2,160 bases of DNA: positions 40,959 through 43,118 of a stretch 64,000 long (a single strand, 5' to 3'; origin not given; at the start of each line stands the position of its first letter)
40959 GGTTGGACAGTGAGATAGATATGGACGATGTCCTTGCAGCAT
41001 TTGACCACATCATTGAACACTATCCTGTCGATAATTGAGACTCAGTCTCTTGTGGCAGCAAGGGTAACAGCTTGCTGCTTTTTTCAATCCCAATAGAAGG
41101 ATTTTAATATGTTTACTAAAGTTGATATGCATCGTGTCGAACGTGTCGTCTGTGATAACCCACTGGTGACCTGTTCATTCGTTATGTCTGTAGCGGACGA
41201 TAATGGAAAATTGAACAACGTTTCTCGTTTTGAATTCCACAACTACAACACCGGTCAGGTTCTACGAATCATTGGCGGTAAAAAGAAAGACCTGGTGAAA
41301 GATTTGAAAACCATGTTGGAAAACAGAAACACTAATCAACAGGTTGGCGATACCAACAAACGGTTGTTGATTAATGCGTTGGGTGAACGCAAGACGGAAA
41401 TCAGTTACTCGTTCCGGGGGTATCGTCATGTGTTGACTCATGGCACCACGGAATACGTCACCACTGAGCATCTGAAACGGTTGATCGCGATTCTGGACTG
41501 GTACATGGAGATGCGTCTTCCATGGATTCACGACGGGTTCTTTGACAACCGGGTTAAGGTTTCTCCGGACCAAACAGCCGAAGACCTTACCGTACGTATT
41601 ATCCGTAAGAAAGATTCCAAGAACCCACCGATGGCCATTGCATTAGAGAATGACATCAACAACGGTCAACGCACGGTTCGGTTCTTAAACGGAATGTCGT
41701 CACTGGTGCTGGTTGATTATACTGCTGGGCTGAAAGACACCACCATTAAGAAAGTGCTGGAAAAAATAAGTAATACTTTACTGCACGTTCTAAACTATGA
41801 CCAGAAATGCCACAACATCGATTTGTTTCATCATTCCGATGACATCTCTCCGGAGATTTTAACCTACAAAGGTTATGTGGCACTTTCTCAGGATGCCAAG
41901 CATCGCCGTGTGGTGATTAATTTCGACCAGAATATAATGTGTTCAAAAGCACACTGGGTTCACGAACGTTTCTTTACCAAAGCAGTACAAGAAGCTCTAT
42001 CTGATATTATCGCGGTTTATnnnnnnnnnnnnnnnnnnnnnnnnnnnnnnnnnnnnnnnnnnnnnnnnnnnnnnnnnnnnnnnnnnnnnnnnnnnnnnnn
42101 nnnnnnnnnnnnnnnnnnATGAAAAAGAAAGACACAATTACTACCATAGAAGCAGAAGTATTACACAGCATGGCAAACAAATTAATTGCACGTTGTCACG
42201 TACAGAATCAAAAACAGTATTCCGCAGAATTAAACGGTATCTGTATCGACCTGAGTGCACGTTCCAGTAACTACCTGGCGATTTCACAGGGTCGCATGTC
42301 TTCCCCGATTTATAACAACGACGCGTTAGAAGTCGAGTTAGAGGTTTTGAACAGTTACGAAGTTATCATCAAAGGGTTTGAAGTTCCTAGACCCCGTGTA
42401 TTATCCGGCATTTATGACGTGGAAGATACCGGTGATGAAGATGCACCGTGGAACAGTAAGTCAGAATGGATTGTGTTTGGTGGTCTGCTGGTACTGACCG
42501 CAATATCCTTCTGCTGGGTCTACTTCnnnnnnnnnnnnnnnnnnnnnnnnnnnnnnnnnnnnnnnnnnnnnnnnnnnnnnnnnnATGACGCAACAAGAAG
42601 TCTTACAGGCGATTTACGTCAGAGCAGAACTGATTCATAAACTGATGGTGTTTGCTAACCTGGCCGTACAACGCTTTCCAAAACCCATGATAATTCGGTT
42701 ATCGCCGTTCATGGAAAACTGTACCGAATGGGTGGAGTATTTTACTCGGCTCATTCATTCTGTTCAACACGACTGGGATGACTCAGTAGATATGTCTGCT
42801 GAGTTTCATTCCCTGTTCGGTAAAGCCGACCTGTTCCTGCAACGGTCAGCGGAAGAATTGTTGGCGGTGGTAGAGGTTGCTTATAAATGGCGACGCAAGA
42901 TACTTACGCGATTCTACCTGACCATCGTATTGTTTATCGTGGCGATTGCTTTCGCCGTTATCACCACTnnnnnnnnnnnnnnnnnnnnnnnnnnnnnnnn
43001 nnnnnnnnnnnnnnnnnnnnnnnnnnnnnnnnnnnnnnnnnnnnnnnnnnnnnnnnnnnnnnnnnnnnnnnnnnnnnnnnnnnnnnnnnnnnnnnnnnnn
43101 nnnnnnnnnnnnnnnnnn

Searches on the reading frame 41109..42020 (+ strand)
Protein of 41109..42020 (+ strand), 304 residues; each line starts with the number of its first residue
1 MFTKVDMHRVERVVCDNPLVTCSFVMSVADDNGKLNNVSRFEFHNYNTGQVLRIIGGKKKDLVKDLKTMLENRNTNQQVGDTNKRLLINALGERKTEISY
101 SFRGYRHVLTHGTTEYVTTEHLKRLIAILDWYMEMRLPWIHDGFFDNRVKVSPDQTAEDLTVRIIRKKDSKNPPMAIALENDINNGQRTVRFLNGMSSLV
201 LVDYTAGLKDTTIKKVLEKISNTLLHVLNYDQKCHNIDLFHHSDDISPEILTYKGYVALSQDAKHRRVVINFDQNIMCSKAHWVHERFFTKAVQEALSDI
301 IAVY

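Call 3: search_protein_families(library=pfam, proteins=[window:41109-42020:+], max_evalue=0.1)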
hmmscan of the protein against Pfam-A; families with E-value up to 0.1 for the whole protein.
window:41109-42020:+ (304 aa): 2 families
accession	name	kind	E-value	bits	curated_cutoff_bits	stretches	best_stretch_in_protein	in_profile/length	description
PF22947.2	ULD_3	-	0.023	15.2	27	1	140-190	14-66/115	Leucine--tRNA ligase, ubiquitin-like domain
PF14080.11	DUF4261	-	0.046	14.2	27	0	195-255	4-64/77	Domain of unknown function (DUF4261)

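Call 4: search_protein_families(library=phrogs, proteins=[window:41109-42020:+], max_evalue=0.01)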
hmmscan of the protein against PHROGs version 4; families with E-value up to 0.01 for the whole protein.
window:41109-42020:+ (304 aa): 2 families
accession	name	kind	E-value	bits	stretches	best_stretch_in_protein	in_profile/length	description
phrog_29324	-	unknown function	4.9e-220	730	1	1-304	1-304/304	-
phrog_28712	-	unknown function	0.0055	16.7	1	217-304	252-339/343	-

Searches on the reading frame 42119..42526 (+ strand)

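Call 3: search_protein_families(library=pfam, proteins=[window:42119-42526:+], max_evalue=0.1)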
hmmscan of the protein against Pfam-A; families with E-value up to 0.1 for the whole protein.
window:42119-42526:+ (136 aa): 0 families

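Call 4: search_protein_families(library=phrogs, proteins=[window:42119-42526:+], max_evalue=0.01)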
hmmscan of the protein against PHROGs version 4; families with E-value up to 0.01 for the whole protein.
window:42119-42526:+ (136 aa): 1 family
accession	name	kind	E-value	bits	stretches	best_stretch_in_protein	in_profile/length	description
phrog_37320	-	unknown function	6.5e-96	318.8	1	1-136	1-136/136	-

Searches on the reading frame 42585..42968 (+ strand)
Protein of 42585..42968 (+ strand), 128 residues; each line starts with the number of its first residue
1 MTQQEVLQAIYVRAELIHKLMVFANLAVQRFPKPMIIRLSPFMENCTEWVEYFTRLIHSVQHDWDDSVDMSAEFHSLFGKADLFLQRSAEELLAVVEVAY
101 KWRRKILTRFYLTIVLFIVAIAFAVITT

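Call 3: search_protein_families(library=pfam, proteins=[window:42585-42968:+], max_evalue=0.1)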
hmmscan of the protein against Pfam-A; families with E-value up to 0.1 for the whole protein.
window:42585-42968:+ (128 aa): 0 families

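Call 4: search_protein_families(library=phrogs, proteins=[window:42585-42968:+], max_evalue=0.01)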
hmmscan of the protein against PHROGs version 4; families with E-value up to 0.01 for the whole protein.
window:42585-42968:+ (128 aa): 1 family
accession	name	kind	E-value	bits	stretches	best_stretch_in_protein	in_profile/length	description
phrog_29392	-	unknown function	2.8e-88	293.6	1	1-128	1-128/128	-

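Call 93: search_protein_families(library=padloc, proteins=[window:42585-42968:+], max_evalue=0.01)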
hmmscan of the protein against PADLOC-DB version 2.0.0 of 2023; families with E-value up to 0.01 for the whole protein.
window:42585-42968:+ (128 aa): 0 families
